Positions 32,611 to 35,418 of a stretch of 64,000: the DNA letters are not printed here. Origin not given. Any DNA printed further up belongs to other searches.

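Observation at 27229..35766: Chromosomal minimal T4SS operon (B2-B3-B4-B5?-B6-B8-B9-B10) lacking VirB11, VirD4, relaxase, VirB1 and VirB7: a ComB-like parts list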

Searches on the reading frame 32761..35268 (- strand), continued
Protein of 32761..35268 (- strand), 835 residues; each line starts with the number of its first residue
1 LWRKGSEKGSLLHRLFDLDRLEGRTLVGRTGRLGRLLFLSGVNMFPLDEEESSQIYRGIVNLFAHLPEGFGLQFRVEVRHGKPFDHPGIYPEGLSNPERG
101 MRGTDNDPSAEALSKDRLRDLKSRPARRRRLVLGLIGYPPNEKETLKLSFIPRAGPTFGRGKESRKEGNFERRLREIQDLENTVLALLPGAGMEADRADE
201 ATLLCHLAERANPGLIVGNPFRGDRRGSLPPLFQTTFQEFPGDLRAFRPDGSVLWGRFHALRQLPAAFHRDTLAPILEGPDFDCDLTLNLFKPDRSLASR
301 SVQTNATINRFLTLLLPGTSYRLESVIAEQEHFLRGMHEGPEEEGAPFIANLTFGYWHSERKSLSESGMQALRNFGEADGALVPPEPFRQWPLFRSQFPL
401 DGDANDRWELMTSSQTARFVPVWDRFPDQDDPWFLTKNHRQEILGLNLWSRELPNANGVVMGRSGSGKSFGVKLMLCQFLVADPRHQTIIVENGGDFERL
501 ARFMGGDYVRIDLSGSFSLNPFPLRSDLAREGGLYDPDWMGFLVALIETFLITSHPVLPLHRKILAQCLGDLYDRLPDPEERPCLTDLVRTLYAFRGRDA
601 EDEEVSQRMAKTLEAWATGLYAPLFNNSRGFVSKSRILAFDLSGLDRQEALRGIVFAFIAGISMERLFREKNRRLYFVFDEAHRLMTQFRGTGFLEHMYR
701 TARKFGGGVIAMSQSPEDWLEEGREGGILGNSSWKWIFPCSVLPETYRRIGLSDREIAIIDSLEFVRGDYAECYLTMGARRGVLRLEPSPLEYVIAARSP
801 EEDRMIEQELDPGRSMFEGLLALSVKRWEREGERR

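Call 21: find_encoding_contigs(protein=P0029, flank=10000, max_places=2)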
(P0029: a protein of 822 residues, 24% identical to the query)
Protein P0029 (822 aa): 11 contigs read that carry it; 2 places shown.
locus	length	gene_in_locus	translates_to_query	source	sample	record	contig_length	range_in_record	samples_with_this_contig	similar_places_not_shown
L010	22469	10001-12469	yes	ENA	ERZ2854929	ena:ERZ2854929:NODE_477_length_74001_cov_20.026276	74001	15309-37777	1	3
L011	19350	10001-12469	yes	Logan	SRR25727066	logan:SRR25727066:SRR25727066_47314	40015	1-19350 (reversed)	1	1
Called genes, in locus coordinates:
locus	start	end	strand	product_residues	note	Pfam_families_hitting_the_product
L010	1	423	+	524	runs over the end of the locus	PF09335:VTT_dom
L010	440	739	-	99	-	-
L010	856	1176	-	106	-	-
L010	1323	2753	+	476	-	PF00072:Response_reg, PF00158:Sigma54_activat, PF14532:Sigma54_activ_2, PF07728:AAA_5, PF25601:AAA_lid_14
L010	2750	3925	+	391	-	PF07690:MFS_1 (weak)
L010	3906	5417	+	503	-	PF00496:SBP_bac_5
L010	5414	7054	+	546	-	PF13589:HATPase_c_3 (faint), PF02518:HATPase_c, PF14501:HATPase_c_5 (faint)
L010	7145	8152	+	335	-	PF13575:DUF4135 (faint)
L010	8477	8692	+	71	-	-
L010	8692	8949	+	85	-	-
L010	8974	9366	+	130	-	-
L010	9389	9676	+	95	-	PF04956:TrbC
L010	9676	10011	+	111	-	-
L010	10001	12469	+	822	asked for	PF11130:TraC_F_IV, PF19044:P-loop_TraG, PF12846:AAA_10 (faint)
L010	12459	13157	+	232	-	-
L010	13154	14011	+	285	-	-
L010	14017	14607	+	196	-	-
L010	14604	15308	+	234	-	PF03524:CagX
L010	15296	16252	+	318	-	PF12508:Transposon_TraM (faint), PF03743:TrbI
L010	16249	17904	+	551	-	PF02534:T4SS-DNA_transf, PF12696:TraG-D_C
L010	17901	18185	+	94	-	-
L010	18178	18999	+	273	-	-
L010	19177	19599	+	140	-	-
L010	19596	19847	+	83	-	PF15731:MqsA_antitoxin (weak)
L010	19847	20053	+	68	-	-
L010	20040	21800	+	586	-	PF00239:Resolvase, PF07508:Recombinase, PF13408:Zn_ribbon_recom (weak)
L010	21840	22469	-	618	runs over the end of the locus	PF03979:Sigma70_r1_1, PF00140:Sigma70_r1_2, PF04542:Sigma70_r2, PF04539:Sigma70_r3, PF04545:Sigma70_r4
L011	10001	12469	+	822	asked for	PF11130:TraC_F_IV, PF19044:P-loop_TraG, PF12846:AAA_10 (faint)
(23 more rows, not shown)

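Call 22: list_cluster_members(proteins=[P0001, P0002, P0011, P0022, P0024, P0026, P0029])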
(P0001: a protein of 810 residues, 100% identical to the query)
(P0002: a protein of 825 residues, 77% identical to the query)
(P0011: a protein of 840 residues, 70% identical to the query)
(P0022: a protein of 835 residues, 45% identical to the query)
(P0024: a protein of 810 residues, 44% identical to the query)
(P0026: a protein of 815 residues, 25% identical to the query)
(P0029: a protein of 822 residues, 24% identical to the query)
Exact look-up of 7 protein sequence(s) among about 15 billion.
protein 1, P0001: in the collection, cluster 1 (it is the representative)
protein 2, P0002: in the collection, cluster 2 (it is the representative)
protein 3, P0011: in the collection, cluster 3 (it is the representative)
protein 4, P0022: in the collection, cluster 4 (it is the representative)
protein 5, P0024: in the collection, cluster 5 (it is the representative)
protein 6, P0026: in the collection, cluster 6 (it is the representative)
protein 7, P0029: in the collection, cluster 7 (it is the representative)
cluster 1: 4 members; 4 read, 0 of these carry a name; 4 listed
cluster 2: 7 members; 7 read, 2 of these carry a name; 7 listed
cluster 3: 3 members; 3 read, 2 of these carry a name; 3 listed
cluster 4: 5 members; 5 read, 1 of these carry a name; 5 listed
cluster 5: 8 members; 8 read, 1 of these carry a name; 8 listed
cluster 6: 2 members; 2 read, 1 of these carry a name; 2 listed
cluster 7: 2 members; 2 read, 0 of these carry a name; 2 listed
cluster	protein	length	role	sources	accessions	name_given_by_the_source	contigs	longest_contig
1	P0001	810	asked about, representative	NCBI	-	-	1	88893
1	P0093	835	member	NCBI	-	-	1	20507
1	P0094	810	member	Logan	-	-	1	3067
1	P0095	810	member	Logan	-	-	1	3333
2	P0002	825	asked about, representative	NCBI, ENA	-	-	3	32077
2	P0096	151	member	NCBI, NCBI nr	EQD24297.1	MAG: hypothetical protein D084_Lepto4C00495G0002 [Leptospirillum sp. Group IV 'UBA BS']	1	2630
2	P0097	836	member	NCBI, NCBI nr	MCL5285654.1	MAG: hypothetical protein M1313_07905 [Nitrospirae bacterium] | hypothetical protein [Nitrospirota bacterium]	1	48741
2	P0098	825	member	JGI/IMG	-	-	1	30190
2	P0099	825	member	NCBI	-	-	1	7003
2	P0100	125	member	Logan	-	-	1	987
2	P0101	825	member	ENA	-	-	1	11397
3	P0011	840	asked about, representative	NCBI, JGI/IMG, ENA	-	hypothetical protein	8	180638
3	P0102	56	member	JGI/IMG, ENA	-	hypothetical protein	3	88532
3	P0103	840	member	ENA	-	-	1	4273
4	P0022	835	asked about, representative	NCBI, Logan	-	-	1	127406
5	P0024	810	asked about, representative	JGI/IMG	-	hypothetical protein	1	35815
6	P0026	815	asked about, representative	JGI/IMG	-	-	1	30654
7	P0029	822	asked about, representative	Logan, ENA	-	-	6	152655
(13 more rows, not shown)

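Call 24: find_related_loci(query=A1, collection=genome_contigs, flank=10000)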
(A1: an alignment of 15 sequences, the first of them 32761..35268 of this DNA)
Query A1 (835 aa) in genome_contigs; peptide patterns used: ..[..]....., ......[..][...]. (x = any residue, [..] = any of these).
599 stretches matched a pattern (row limit reached: there are more); 390 encode a relative of the query (tblastn E <= 1e-3); the best 80 are kept; 80 distinct loci.
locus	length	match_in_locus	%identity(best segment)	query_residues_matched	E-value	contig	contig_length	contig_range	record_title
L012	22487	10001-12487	76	1-829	0e+0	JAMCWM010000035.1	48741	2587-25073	MAG: Nitrospirae bacterium isolate FK_Sedi_B_Bin.57 NODE_1819_length_48741_cov_128.036, whole genome shotgun sequence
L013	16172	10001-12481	75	1-829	0e+0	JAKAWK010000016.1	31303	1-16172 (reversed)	MAG: Nitrospirae bacterium isolate YP4.bin52 NODE_1964_length_31303_cov_2.488870, whole genome shotgun sequence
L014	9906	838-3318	75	1-829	0e+0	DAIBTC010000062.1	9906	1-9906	MAG TPA_asm: Nitrospirae bacterium isolate clean5300 NODE_62_length_9906_cov_3.168583, whole genome shotgun sequence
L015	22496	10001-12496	69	1-830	0e+0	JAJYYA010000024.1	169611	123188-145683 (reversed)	MAG: Nitrospirae bacterium isolate FK3.bin81 NODE_94_length_169611_cov_3.383706, whole genome shotgun sequence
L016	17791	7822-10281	74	1-824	0e+0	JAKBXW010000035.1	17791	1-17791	MAG: Nitrospirae bacterium isolate WY2.bin1 NODE_4457_length_17791_cov_2.039346, whole genome shotgun sequence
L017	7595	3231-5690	71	1-824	0e+0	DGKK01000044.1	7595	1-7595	MAG TPA_asm: Nitrospirae bacterium UBA4572 UBA4572_contig_1184, whole genome shotgun sequence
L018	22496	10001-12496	68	1-824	0e+0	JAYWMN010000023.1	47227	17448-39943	MAG: Nitrospirota bacterium isolate DY50_MC03_BIN197 k141_1027095, whole genome shotgun sequence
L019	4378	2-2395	45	32-824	0e+0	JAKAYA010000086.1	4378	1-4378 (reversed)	MAG: Nitrospirae bacterium isolate YS3.bin20 NODE_6771_length_4378_cov_5.131498, whole genome shotgun sequence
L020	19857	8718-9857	26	352-738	2e-26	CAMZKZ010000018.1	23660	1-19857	uncultured Candidatus Gracilibacteria bacterium isolate TAG_MAG_00020 genome assembly, contig: TAG_MAG_00020_00000000000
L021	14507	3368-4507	26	352-738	7e-26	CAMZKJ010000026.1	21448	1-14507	uncultured Candidatus Gracilibacteria bacterium isolate RB_MAG_00019 genome assembly, contig: RB_MAG_00019_000000000036,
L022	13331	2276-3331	27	381-738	7e-26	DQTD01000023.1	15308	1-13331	MAG TPA_asm: Candidatus Gracilibacteria bacterium isolate SZUA-1403 k95_89106, whole genome shotgun sequence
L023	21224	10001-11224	26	385-802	8e-24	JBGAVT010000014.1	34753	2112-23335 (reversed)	MAG: Candidatus Saccharimonadales bacterium isolate MAG_MBR_AS.36 MBRAS-36_NODE_14_length_34753_cov_4.892317, whole geno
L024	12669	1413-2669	25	372-802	2e-22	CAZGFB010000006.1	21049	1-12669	MAG TPA_asm: uncultured Candidatus Saccharibacteria bacterium isolate SRP272421_co1_287 genome assembly, contig: NODE_66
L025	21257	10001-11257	25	372-802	8e-22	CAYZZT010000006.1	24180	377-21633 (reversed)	MAG TPA_asm: uncultured Candidatus Saccharibacteria bacterium isolate SRP272421_co1_164 genome assembly, contig: NODE_51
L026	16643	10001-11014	24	411-734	1e-21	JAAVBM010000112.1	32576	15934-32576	MAG: bacterium isolate Mgla_MAG_35-bin_24 c_000000112637, whole genome shotgun sequence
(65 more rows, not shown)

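Call 32: search_solved_structures(query=A1, max_evalue=0.001)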
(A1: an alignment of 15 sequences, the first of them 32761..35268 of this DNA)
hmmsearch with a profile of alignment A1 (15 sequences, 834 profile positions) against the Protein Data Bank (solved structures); distinct sequences matched with E-value up to 0.001: 4.
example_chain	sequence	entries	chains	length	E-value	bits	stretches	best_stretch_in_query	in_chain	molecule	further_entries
4ag5_A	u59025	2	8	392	1.1e-20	76.3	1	446-795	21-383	TYPE IV SECRETORY PATHWAY VIRB4 COMPONENTS-LIKE PROTEIN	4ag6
7o41_A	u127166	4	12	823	0.0002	22.5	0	460-775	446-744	TrwK protein | Type IV secretion system protein virB4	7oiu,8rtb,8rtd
7o43_A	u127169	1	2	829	0.00021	22.5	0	460-775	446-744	TrwK protein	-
7o42_A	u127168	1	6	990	0.00034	21.8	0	460-775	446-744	TrwK protein,Protein hcp1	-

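Call 52: search_dna_similar(query=window:32761-35268:-, collection=plasmids, mode=protein, max_rows=25, max_evalue=0.00001)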
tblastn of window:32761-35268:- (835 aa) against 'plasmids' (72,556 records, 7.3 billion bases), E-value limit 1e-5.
Records with a match: 3738; places in all: 3775; records where one place covers at least 80% of the query: 2.
Best place of each record, by identity: <60% 3738.
By first word of the organism name: Escherichia 629; Salmonella 499; Klebsiella 388; Enterobacter 333; Acinetobacter 253; Citrobacter 187; Pseudomonas 170; Staphylococcus 169; Vibrio 137; Providencia 125; and 188 more.
By predicted mobility (MOB-suite, as given by PLSDB): conjugative 2858; non-mobilizable 666; mobilizable 214.
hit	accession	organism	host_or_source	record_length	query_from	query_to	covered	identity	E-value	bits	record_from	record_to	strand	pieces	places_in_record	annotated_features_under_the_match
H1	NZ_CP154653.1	Alloyangia pacifica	-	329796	42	760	86%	21.8%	5e-9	68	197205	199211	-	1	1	type IV secretion system protein B4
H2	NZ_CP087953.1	Desulfosarcina sp. BuS5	-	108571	118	827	85%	19.9%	2e-18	99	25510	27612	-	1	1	TraC family protein | conjugal transfer protein TraH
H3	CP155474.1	Fibrella sp. ES10-3-2-2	single cell,soil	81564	277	831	66%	24.1%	1e-27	128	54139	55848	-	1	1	TraG family conjugative transposon ATPase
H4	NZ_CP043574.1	Comamonas testosteroni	bacterial isolate,biofilm reactor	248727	268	820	66%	23.5%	1e-22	112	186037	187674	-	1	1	traC: type IV secretion system protein TraC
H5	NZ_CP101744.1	Comamonas sp. C11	mixed culture,wastewater treatment plant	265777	268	820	66%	23.5%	1e-22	112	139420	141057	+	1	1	traC: type IV secretion system protein TraC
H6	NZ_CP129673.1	Comamonas testosteroni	Metal working fluids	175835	268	820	66%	23.1%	1e-23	115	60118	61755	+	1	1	traC: type IV secretion system protein TraC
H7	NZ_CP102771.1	Myxococcus stipitatus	-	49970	328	812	58%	25.5%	9e-29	132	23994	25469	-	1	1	ATP-binding protein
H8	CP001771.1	Spirosoma linguale DSM 74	-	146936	301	802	60%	24.7%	5e-26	123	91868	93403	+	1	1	Type IV secretory pathway VirB4 protein-like protein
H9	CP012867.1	Persicobacter sp. JZB09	cell culture,soil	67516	224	793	68%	21.7%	1e-14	86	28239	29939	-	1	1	record has no annotation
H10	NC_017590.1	Thermus thermophilus JL-18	-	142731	360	802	53%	27.9%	6e-25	119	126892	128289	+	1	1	TraC family protein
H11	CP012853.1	Persicobacter sp. JZB09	cell culture,soil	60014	224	793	68%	21.5%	3e-14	85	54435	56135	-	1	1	record has no annotation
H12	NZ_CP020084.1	Blastomonas fulva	Cell culture,microcystis culture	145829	362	833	57%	25.9%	4e-23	114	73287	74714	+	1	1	traC: type IV secretion system protein TraC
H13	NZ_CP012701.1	Sphingopyxis macrogoltabida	whole organism,activated sludge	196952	362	833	57%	25.9%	5e-23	113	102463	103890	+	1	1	traC: type IV secretion system protein TraC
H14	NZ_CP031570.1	Enterobacter hormaechei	Homo sapiens,Rectal swab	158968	256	823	68%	21.4%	5e-24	117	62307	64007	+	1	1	none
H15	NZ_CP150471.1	Vibrio harveyi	Lateolabrax maculatus,cell culture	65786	307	833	63%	23.0%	1e-12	80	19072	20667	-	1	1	traC: type IV secretion system protein TraC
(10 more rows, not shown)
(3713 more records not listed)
